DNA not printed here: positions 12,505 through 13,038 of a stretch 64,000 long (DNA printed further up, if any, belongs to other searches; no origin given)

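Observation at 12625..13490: Two tandem copies of a 0.4-kb element encoding a 9-aa-repeat coiled-coil micro-protein, with a 27-nt VNTR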

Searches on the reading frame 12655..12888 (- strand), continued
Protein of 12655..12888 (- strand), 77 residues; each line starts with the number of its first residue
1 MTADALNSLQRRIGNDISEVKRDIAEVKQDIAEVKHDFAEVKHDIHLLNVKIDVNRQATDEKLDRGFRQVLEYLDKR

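Call 56: search_protein_families(library=phrogs, proteins=[window:12655-12888:-, P0023, P0007], max_evalue=0.1)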
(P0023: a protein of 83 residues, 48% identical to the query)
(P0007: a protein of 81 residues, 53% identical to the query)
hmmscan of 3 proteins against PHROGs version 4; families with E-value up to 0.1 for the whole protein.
window:12655-12888:- (77 aa): 29 families (the best 25 are shown)
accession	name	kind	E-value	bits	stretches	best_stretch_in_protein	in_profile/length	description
phrog_3556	-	unknown function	0.00016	21.9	1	14-61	180-233/276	-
phrog_9415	-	unknown function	0.00065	20.6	1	15-46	46-81/168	-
phrog_19577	-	head and packaging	0.0022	18.2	1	11-56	61-106/378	minor head protein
phrog_8488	-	unknown function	0.0094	16.9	1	13-63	4-54/119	-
phrog_32539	-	unknown function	0.017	16.3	1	15-68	63-118/131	-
phrog_7599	-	unknown function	0.019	16.4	1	6-46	40-78/95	-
phrog_14706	-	unknown function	0.022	16.4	1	20-63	12-55/97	-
phrog_16511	-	unknown function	0.023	16.3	1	3-50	35-80/89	-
phrog_404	-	tail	0.03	15.4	1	20-61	66-105/118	minor tail protein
phrog_2990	-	unknown function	0.031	15.5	1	4-50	50-96/133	-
phrog_16326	-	unknown function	0.031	14.8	1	4-58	30-84/222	-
phrog_20188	-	DNA, RNA and nucleotide metabolism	0.032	14.6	1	13-54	14-55/279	endonuclease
phrog_4619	-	unknown function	0.034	14.1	1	7-62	103-158/556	-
phrog_12846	-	tail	0.036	13.9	1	5-57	78-132/552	tail fiber protein; Ig-domain containing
phrog_7330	-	unknown function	0.04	15.2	1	20-53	40-73/82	-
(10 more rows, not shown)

P0023 (83 aa): 9 families
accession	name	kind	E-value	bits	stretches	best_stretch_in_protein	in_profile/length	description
phrog_21734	-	unknown function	0.0032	18.7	1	6-62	60-115/156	-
phrog_9415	-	unknown function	0.0055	17.6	1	11-61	85-138/168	-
phrog_1289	-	head and packaging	0.0063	17.1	1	16-81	7-72/331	portal protein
phrog_22507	-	unknown function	0.012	16.4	1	17-65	156-204/222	-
phrog_5345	-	unknown function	0.016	16.7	1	10-54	54-98/104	-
phrog_9105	-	unknown function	0.034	14.9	1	20-52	99-130/190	-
phrog_20449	-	unknown function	0.04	13.4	1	20-80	378-435/663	-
phrog_491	-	DNA, RNA and nucleotide metabolism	0.063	13.9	1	16-50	32-66/176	Mu Gam-like end protection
phrog_28354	-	unknown function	0.093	12.4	1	22-64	14-56/408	-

P0007 (81 aa): 11 families
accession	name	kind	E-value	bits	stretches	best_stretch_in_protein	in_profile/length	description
phrog_6701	-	unknown function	3.1e-05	24.8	1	4-71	56-114/169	-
phrog_3556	-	unknown function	0.0003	21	1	7-57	170-219/276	-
phrog_12846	-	tail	0.0029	17.5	1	10-79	79-148/552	tail fiber protein; Ig-domain containing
phrog_6136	-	unknown function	0.0039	18.1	1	7-57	37-87/120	-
phrog_19577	-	head and packaging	0.011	15.9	1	19-57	58-103/378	minor head protein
phrog_7885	-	unknown function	0.014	16.3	0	56-81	54-79/83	-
phrog_7303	-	unknown function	0.021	15.9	1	12-74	12-70/80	-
phrog_5189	-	unknown function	0.033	15.3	0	53-76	22-48/66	-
phrog_9789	-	unknown function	0.038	15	1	28-76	3-50/111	-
phrog_9415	-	unknown function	0.047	14.6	0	24-47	51-78/168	-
phrog_3534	-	unknown function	0.062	14.3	1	7-58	56-110/117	-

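Call 57: search_protein_families(library=padloc, proteins=[window:12655-12888:-, P0023, P0007], max_evalue=0.1)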
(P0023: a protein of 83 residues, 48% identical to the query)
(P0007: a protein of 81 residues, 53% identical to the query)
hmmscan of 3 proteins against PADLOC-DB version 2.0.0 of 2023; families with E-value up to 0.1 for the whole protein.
window:12655-12888:- (77 aa): 2 families
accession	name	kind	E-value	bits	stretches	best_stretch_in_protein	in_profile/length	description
PDLC02722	PbeC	-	0.0005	16.8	1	9-60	365-416/643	PbeC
PDLC03843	LeoC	-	0.021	12.9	1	2-53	3-54/207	-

P0023 (83 aa): 1 family
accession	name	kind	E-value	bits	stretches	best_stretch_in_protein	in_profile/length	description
PDLC00641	ZorB2|ZorB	-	0.0046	14.6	1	27-78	62-114/238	MotB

P0007 (81 aa): 0 families

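Call 75: search_protein_families(library=pfam, proteins=[L006:5740-6438:+, L051:5845-6234:+, L020:5932-6327:+, L004:5974-6318:+, L055:5172-5609:+, L019:1589-2353:+, L077:5674-6531:+, L016:5878-6357:+, L025:5977-6321:+, L040:5977-6348:+], max_evalue=0.001)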
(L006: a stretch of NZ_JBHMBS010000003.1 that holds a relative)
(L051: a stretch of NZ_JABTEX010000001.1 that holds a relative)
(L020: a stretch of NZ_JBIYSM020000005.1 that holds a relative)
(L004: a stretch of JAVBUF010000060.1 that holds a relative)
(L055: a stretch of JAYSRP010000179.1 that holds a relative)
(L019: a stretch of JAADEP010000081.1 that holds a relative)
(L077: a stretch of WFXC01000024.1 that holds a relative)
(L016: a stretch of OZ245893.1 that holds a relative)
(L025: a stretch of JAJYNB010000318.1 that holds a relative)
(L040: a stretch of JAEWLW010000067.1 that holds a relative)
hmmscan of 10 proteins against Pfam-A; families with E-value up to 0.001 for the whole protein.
L006:5740-6438:+ (232 aa): 17 families
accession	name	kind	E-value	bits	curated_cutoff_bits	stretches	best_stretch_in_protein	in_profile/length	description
PF06009.19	Laminin_II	-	6.7e-09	36.3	33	1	132-192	1-60/138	Laminin Domain II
PF07889.17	DUF1664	-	2.7e-08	34.3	34.6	1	131-223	34-120/124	Protein of unknown function (DUF1664)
PF10805.13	DUF2730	-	6.9e-07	29.7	24.9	0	103-161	32-90/102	Protein of unknown function (DUF2730)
PF10241.14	KxDL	-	1.7e-06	28.7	27.2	0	81-121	39-79/86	Uncharacterized conserved protein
PF13851.11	GAS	-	3.1e-06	27.1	32.3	0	132-220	31-115/200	Growth-arrest specific micro-tubule binding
PF10186.14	ATG14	-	3e-05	23.7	33.2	0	33-129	16-108/347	Vacuolar sorting 38 and autophagy-related subunit 14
PF20882.2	Sos7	-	4.7e-05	23.9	27.3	0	80-122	31-73/75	Kinetochore protein Sos7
PF08614.16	ATG16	-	0.00011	22.9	33.7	0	10-151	20-161/200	Autophagy protein 16 (ATG16)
PF07303.18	Occludin_ELL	-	0.00013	23.1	31.2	0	84-159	23-98/101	Occludin homology domain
PF00038.26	Filament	-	0.00036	20.7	40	0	103-181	209-282/313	Intermediate filament protein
PF06160.17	EzrA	-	0.00036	19.4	39.6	1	31-192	345-501/557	Septation ring formation regulator, EzrA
PF06818.20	Fez1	-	0.00038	21.4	34.4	1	83-211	24-150/199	Fez1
PF13870.11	CCDC113_CCDC96_CC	-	0.00048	20.3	31.6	1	81-178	82-175/177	CCDC113/CCDC96, coiled-coil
PF18410.7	BTHB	-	0.00055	20.3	25.6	0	75-97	44-66/72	Basic tilted helix bundle domain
PF10473.14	CENP-F_leu_zip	-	0.00065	20.2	34.5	0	132-216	8-92/140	Leucine-rich repeats of kinetochore protein Cenp-F/LEK1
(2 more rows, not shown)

L051:5845-6234:+ (129 aa): 4 families
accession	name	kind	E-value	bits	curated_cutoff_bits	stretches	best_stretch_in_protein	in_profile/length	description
PF10805.13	DUF2730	-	1.9e-05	25.2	24.9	0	65-120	32-89/102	Protein of unknown function (DUF2730)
PF04728.18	LPP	-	6.9e-05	23.6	29.1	0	78-118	5-45/53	Lipoprotein leucine-zipper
PF07889.17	DUF1664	-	0.00031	21.2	34.6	0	30-120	33-120/124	Protein of unknown function (DUF1664)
PF01519.22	DUF16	-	0.00064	20.6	40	1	27-104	16-86/104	Protein of unknown function DUF16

L020:5932-6327:+ (131 aa): 17 families
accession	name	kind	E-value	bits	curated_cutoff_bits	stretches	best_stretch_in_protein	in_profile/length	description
PF04728.18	LPP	-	6.5e-09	36.4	29.1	1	54-92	5-43/53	Lipoprotein leucine-zipper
PF24319.2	DUF7491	-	9.8e-06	26.2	30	0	21-69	35-83/90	Coiled-coil region of unknown function (DUF7491)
PF12325.13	TMF_TATA_bd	-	4.7e-05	23.9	29.1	0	52-103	15-66/115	TATA element modulatory factor 1 TATA binding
PF25014.1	NET2A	-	0.00013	22.3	33.1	1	21-108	132-219/235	NET2A-like domain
PF04977.20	DivIC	-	0.00013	22.1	28.9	1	29-69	18-59/80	Septum formation initiator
PF11559.13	ADIP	-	0.00015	22.3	34.3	1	5-99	40-130/151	Afadin- and alpha -actinin-Binding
PF06005.17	ZapB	-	0.00018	22.4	31.5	0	22-66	12-56/71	Cell division protein ZapB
PF04012.17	PspA_IM30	-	0.00024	21.2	33.9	1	25-112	95-186/220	PspA/IM30 family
PF25450.1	Rab11-FIP3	-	0.00028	21.6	31.9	0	30-90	56-116/125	Rab11-FIP3-like domain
PF10191.15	COG7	-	0.00033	19.6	33.9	1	34-91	55-112/772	Golgi complex component 7 (COG7)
PF17675.6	APG6_N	-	0.00035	21.5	45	1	14-103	37-128/132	Apg6 coiled-coil region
PF01166.23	TSC22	-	0.00057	20.4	30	0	8-44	8-44/57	TSC-22/dip/bun family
PF05010.19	TACC_C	-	0.00059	20.1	29.9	1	21-127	8-111/201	Transforming acidic coiled-coil-containing protein (TACC), C-terminal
PF13851.11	GAS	-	0.00065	19.6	32.3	1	12-122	31-137/200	Growth-arrest specific micro-tubule binding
PF05266.19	DUF724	-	0.00066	20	38.4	1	25-109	99-183/188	Protein of unknown function (DUF724)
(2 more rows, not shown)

L004:5974-6318:+ (114 aa): 1 family
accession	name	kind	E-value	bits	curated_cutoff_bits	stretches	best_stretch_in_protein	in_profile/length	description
PF07889.17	DUF1664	-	0.00082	19.8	34.6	0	5-53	70-117/124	Protein of unknown function (DUF1664)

L055:5172-5609:+ (145 aa): 20 families
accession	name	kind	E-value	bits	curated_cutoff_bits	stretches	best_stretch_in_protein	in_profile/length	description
PF10473.14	CENP-F_leu_zip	-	1.8e-05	25.3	34.5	1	27-98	29-100/140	Leucine-rich repeats of kinetochore protein Cenp-F/LEK1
PF16378.10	DUF4988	-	2.5e-05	24.6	30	0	49-108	2-57/183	Domain of unknown function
PF06160.17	EzrA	-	2.8e-05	23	39.6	1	2-126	73-194/557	Septation ring formation regulator, EzrA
PF07902.16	Gp58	-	4.6e-05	22.4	34.5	1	9-96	247-335/594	gp58-like protein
PF10241.14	KxDL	-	6.8e-05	23.5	27.2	0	10-59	29-78/86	Uncharacterized conserved protein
PF08614.16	ATG16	-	0.0001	23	33.7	1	27-134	72-178/200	Autophagy protein 16 (ATG16)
PF25526.1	LIP-1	-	0.00011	22.1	34.1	1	24-141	5-121/250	Liprin-alpha-like coiled coil domain 2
PF07889.17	DUF1664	-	0.00014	22.3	34.6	0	20-101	39-117/124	Protein of unknown function (DUF1664)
PF04977.20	DivIC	-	0.00014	22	28.9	0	30-64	18-52/80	Septum formation initiator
PF15908.10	HMMR_C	-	0.00024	21.8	28.6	0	36-76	88-128/157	Hyaluronan mediated motility receptor C-terminal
PF01519.22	DUF16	-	0.00033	21.5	40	1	15-99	24-104/104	Protein of unknown function DUF16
PF08702.15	Fib_alpha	-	0.00033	21.3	29.9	0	10-64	76-130/143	Fibrinogen alpha/beta chain family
PF10779.14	XhlA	-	0.00046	20.7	34.7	0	48-93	2-47/67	Haemolysin XhlA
PF02090.21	SPAM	-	0.00056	20.3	35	1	11-97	22-108/142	Salmonella surface presentation of antigen gene type M protein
PF13870.11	CCDC113_CCDC96_CC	-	0.0006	20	31.6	0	19-99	95-173/177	CCDC113/CCDC96, coiled-coil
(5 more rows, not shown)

L019:1589-2353:+ (254 aa): 15 families
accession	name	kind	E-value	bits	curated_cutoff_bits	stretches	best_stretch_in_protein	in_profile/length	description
PF15397.11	DUF4618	-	1.6e-06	28.2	34.9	1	33-118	145-230/258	Domain of unknown function (DUF4618)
PF07889.17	DUF1664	-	2.3e-05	24.9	34.6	1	64-121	63-120/124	Protein of unknown function (DUF1664)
PF11559.13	ADIP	-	3.5e-05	24.4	34.3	1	59-122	65-128/151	Afadin- and alpha -actinin-Binding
PF25450.1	Rab11-FIP3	-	6.9e-05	23.6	31.9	1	62-124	56-118/125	Rab11-FIP3-like domain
PF10186.14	ATG14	-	0.00012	21.8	33.2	1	59-132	54-127/347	Vacuolar sorting 38 and autophagy-related subunit 14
PF05667.16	CCDC22_CC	-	0.00016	21.4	39.2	1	52-122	204-274/477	CCDC22 protein coiled-coil region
PF06419.17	COG6_N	-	0.00017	22.1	27.4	1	60-121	33-94/114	Conserved oligomeric complex COG6, N-terminal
PF06160.17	EzrA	-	0.00019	20.3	39.6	1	60-135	344-417/557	Septation ring formation regulator, EzrA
PF07200.18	Mod_r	-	0.00024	21.5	30.1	1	38-118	10-84/146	Modifier of rudimentary (Mod(r)) protein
PF10473.14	CENP-F_leu_zip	-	0.00027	21.4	34.5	1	58-122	15-79/140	Leucine-rich repeats of kinetochore protein Cenp-F/LEK1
PF16454.10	PI3K_P85_iSH2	-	0.00027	21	31.5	1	5-109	49-137/161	Phosphatidylinositol 3-kinase regulatory subunit P85 inter-SH2 domain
PF04012.17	PspA_IM30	-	0.00033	20.8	33.9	1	68-120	92-144/220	PspA/IM30 family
PF04977.20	DivIC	-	0.00043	20.5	28.9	1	82-121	18-57/80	Septum formation initiator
PF02183.23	HALZ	-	0.00054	20.5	28.1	0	59-94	4-39/43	Homeobox associated leucine zipper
PF07989.16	Cnn_1N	-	0.00097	19.7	28.5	0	65-117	19-72/74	Centrosomin N-terminal motif 1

L077:5674-6531:+ (285 aa): 13 families
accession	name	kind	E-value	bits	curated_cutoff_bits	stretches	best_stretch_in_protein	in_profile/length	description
PF04977.20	DivIC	-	1.7e-05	25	28.9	0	114-145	21-53/80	Septum formation initiator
PF02090.21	SPAM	-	2.8e-05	24.5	35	1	47-150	1-101/142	Salmonella surface presentation of antigen gene type M protein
PF11559.13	ADIP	-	5.6e-05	23.7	34.3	1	51-137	42-128/151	Afadin- and alpha -actinin-Binding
PF24319.2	DUF7491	-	0.00011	22.8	30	0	96-146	35-85/90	Coiled-coil region of unknown function (DUF7491)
PF02183.23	HALZ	-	0.00012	22.6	28.1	0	118-153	6-41/43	Homeobox associated leucine zipper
PF25450.1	Rab11-FIP3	-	0.00013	22.7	31.9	0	47-112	40-105/125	Rab11-FIP3-like domain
PF06818.20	Fez1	-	0.00016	22.6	34.4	1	38-151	36-149/199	Fez1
PF00170.26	bZIP_1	-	0.0002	21.8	27.6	0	110-147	26-63/64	bZIP transcription factor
PF13851.11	GAS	-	0.0007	19.5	32.3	0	63-143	35-118/200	Growth-arrest specific micro-tubule binding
PF25481.1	Nucleoprot-TPR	-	0.00077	19.9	27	0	44-92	30-78/80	Nucleoprotein TPR-like domain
PF10191.15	COG7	-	0.0009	18.1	33.9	0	69-105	64-100/772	Golgi complex component 7 (COG7)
PF06005.17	ZapB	-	0.00098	20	31.5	0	70-124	6-60/71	Cell division protein ZapB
PF07889.17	DUF1664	-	0.00098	19.6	34.6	0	101-151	64-114/124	Protein of unknown function (DUF1664)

L016:5878-6357:+ (159 aa): 29 families (the best 25 are shown)
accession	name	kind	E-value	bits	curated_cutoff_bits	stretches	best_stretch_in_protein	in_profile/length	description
PF07798.16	CCDC90-like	-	4e-09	37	33.5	1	6-116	1-110/175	Coiled-coil domain-containing protein 90-like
PF04977.20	DivIC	-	5.2e-07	29.8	28.9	0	94-136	18-60/80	Septum formation initiator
PF20878.2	REST_helical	-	9.3e-07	29.4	27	0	76-103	30-57/65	Helical region in REST corepressor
PF11932.13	DUF3450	-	8.8e-06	25.6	32.6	1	41-127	13-99/241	Protein of unknown function (DUF3450)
PF07889.17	DUF1664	-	1.4e-05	25.6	34.6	1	78-137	51-110/124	Protein of unknown function (DUF1664)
PF10473.14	CENP-F_leu_zip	-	2.2e-05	25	34.5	1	41-129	14-102/140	Leucine-rich repeats of kinetochore protein Cenp-F/LEK1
PF03148.19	Tektin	-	2.7e-05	23.6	34.3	1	83-140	248-305/383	Tektin family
PF05837.17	CENP-H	-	4.8e-05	23.8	29.9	1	40-138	71-171/202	Centromere protein H (CENP-H)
PF08614.16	ATG16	-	6.7e-05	23.6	33.7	1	41-137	78-174/200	Autophagy protein 16 (ATG16)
PF15905.10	HMMR_N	-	7.6e-05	22.8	30.1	1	32-115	186-273/330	Hyaluronan mediated motility receptor N-terminal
PF06419.17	COG6_N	-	0.0001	22.9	27.4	0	32-92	28-88/114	Conserved oligomeric complex COG6, N-terminal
PF06103.16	DUF948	-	0.00014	22.4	37.2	0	36-106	18-88/89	Bacterial protein of unknown function (DUF948)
PF02090.21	SPAM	-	0.00015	22.1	35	1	46-135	14-103/142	Salmonella surface presentation of antigen gene type M protein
PF07851.19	TMEM120A-B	-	0.00015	21.6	29.8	1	44-129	2-88/324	TMEM120A/B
PF20651.3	EXOC6_Sec15_N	-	0.00016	22.1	27.2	0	45-97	30-82/170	Exocyst complex component EXOC6/Sec15, N-terminal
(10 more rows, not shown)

L025:5977-6321:+ (114 aa): 55 families (the best 25 are shown)
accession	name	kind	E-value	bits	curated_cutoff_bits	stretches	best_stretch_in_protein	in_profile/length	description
PF06009.19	Laminin_II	-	3.8e-07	30.7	33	1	13-85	6-78/138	Laminin Domain II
PF04977.20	DivIC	-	4e-07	30.2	28.9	0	15-47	22-54/80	Septum formation initiator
PF13851.11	GAS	-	5.9e-07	29.5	32.3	1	13-104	36-123/200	Growth-arrest specific micro-tubule binding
PF10473.14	CENP-F_leu_zip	-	8e-07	29.7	34.5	1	14-111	7-100/140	Leucine-rich repeats of kinetochore protein Cenp-F/LEK1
PF07321.17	YscO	-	1.5e-06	28.7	28.8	1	45-98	66-119/149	Type III secretion protein YscO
PF07926.17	TPR_MLP1_2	-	1.5e-06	28.7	36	0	52-111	57-116/129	TPR/MLP1/MLP2-like protein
PF06103.16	DUF948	-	1.6e-06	28.6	37.2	1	13-71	22-80/89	Bacterial protein of unknown function (DUF948)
PF19220.6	Rod_CreS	-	9.7e-06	25.3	100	1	11-96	14-99/359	Crescentin, rod domain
PF10779.14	XhlA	-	1e-05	26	34.7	0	44-85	3-44/67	Haemolysin XhlA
PF05377.16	FlaC_arch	-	1.2e-05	26.1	27.8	0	15-48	5-38/55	Flagella accessory protein C (FlaC)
PF05911.16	FPP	-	1.4e-05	24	40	1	16-97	84-165/871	Filament-like plant protein, long coiled-coil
PF07889.17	DUF1664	-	1.7e-05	25.3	34.6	0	13-51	83-121/124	Protein of unknown function (DUF1664)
PF06005.17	ZapB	-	1.8e-05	25.5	31.5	0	50-88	16-54/71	Cell division protein ZapB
PF04513.17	Baculo_PEP_C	-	1.8e-05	25.3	38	0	17-60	74-121/140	Baculovirus polyhedron envelope protein, PEP, C terminus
PF13870.11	CCDC113_CCDC96_CC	-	2.6e-05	24.5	31.6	1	14-111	60-155/177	CCDC113/CCDC96, coiled-coil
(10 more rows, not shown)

L040:5977-6348:+ (123 aa): 0 families
